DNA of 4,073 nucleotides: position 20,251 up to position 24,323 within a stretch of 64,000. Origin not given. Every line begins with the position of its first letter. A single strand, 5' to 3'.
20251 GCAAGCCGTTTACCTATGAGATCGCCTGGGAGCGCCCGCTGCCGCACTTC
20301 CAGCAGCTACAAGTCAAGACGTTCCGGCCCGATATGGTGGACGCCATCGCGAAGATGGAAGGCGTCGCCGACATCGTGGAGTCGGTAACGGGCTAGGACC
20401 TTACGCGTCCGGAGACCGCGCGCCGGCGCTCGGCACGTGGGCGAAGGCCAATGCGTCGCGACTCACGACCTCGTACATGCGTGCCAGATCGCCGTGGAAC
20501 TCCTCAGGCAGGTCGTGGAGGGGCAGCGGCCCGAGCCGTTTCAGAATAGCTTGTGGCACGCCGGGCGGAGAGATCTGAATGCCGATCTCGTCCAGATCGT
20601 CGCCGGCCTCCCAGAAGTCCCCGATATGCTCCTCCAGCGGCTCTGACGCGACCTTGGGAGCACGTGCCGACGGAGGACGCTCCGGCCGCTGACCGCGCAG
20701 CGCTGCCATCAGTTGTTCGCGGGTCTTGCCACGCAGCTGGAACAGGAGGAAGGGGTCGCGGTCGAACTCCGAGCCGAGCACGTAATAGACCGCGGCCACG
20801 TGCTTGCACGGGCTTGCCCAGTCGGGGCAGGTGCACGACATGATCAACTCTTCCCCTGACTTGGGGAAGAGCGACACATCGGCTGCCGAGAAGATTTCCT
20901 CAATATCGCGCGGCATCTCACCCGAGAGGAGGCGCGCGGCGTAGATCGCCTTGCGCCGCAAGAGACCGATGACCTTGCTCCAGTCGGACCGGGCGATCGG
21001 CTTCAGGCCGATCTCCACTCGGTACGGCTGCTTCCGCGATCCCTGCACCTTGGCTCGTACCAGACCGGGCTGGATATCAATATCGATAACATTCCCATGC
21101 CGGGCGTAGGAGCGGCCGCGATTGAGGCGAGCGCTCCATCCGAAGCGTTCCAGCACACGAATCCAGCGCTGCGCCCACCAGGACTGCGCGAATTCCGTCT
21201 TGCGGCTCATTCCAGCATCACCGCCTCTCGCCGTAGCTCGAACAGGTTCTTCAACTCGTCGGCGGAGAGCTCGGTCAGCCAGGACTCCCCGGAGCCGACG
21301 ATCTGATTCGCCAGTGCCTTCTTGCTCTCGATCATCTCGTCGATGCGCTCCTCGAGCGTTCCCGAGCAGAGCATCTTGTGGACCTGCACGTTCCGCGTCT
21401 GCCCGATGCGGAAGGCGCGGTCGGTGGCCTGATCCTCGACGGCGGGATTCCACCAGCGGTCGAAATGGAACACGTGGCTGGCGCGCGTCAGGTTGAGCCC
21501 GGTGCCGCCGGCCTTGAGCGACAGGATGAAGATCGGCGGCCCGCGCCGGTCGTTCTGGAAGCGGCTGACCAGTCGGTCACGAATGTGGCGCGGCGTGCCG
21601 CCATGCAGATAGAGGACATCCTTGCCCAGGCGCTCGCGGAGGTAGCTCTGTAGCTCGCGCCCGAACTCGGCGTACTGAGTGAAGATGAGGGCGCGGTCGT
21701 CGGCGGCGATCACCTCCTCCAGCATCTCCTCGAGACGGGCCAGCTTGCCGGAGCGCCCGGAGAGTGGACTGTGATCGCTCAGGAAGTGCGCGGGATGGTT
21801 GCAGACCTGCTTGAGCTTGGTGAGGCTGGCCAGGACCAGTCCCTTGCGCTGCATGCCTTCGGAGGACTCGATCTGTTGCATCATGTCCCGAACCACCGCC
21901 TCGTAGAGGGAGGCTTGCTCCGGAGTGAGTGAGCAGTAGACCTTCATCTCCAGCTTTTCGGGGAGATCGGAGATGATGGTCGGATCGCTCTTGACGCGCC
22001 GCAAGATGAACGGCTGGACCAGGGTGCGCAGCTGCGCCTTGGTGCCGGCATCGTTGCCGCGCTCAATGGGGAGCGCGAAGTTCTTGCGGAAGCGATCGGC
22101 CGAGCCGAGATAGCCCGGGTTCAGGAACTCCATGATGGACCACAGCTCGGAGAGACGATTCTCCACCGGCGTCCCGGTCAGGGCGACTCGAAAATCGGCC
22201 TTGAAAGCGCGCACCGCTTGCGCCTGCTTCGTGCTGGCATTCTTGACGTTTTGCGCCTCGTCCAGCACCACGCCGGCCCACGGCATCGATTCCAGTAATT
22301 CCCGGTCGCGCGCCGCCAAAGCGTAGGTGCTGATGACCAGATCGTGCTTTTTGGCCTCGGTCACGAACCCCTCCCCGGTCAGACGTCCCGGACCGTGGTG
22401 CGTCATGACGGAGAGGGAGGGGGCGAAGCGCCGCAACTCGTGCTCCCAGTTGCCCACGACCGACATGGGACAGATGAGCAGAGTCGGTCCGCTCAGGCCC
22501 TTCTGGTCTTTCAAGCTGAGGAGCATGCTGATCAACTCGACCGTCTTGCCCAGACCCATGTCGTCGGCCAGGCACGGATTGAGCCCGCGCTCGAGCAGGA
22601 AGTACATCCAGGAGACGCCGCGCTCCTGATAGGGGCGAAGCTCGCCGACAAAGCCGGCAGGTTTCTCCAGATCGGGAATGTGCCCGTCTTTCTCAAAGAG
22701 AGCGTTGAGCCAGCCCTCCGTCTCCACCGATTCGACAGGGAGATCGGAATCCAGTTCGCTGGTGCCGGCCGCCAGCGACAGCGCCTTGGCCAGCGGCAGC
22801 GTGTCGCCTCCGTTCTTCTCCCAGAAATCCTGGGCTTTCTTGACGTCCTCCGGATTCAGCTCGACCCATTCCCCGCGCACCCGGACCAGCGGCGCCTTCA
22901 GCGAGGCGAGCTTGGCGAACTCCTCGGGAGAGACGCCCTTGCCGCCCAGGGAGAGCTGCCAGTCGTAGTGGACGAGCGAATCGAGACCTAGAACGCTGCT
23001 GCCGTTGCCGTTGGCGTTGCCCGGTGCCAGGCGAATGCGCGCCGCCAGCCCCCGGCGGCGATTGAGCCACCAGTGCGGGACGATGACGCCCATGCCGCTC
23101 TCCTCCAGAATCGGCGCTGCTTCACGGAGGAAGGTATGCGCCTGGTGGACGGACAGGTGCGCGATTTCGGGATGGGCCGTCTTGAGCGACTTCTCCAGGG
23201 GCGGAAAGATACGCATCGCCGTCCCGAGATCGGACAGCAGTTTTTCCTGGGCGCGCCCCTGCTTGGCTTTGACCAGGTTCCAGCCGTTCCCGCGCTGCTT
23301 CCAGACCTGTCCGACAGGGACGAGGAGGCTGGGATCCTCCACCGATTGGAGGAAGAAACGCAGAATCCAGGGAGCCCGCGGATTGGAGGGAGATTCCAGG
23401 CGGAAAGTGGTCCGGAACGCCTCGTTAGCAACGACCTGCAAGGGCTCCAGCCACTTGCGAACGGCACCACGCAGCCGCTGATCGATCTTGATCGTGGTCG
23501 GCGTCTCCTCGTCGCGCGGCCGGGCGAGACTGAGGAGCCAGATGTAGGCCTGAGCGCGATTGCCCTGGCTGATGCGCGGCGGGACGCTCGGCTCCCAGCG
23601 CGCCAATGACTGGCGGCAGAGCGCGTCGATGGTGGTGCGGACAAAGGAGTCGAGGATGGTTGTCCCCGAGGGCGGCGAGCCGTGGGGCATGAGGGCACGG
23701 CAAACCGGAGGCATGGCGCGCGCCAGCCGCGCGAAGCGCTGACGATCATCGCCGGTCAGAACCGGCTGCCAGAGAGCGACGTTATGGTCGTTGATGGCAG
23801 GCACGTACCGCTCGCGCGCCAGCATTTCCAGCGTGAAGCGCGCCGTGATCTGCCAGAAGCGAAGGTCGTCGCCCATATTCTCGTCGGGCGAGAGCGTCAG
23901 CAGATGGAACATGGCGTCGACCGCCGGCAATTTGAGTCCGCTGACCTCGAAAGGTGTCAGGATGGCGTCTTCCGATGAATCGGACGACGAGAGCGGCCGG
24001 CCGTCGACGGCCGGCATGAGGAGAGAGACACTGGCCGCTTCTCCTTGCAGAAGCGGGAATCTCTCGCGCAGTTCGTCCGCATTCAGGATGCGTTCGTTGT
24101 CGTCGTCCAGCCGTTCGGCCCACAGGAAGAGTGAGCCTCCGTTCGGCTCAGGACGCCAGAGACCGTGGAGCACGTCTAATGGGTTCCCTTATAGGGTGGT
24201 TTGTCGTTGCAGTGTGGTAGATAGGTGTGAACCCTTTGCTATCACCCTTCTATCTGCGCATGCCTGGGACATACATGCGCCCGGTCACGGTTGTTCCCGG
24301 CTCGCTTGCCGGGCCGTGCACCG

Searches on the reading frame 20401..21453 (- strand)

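Call 49: search_protein_families(library=padloc, proteins=[window:20401-21453:-], max_evalue=0.001)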
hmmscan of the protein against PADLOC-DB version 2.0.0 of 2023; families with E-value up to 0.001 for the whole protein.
window:20401-21453:- (350 aa): 1 family
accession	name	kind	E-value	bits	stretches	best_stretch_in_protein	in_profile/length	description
PDLC05053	PDC-S62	-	0.00037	17.2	0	200-229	62-93/566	-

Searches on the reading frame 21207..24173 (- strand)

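Call 49: search_protein_families(library=padloc, proteins=[window:21207-24173:-], max_evalue=0.001)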
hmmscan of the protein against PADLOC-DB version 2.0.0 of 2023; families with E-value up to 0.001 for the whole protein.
window:21207-24173:- (988 aa): 34 families (the best 25 are shown)
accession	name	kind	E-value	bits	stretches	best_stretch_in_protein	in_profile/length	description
PDLC00633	ZorD1|ZorD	-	3.4e-129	430.4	1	495-975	427-899/908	"SWI2/SNF2 helicase, Mrr-like nuclease"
PDLC02842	DpdE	-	2.9e-123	410.7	1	502-972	692-1168/1176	DpdE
PDLC02845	DpdE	-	4.9e-113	377.1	1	501-977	833-1290/1293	DpdE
PDLC02849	DpdE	-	3.3e-107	357.7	1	505-977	394-850/857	DpdE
PDLC02850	DpdE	-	5.6e-104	347.1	1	504-960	797-1243/1282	DpdE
PDLC00632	ZorD1|ZorD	-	7.4e-103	343.3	1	511-960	593-1081/1101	"SWI2/SNF2 helicase, Mrr-like nuclease"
PDLC00629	ZorD1|ZorD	-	4.8e-100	333.9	1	497-960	468-956/1012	"SWI2/SNF2 helicase, Mrr-like nuclease"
PDLC00631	ZorD1|ZorD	-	2.8e-97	324.7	1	512-959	442-910/1071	"SWI2/SNF2 helicase, Mrr-like nuclease"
PDLC00634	ZorD1|ZorD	-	7.4e-96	320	1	499-978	482-983/1208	"SWI2/SNF2 helicase, Mrr-like nuclease"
PDLC02851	DpdE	-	4e-91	304.3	1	499-979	586-1055/1055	DpdE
PDLC02854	DpdE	-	1.9e-76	255.8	2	601-959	696-1062/1083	DpdE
PDLC00628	ZorD1|ZorD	-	3.2e-73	245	1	501-950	502-956/1171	"SWI2/SNF2 helicase, Mrr-like nuclease"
PDLC00627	ZorD1|ZorD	-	6.7e-68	227.6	2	610-934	607-960/1006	"SWI2/SNF2 helicase, Mrr-like nuclease"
PDLC02848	DpdE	-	9.5e-68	226.9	1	504-837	349-675/856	DpdE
PDLC00630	ZorD1|ZorD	-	3e-41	139.8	1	610-934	268-618/817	"SWI2/SNF2 helicase, Mrr-like nuclease"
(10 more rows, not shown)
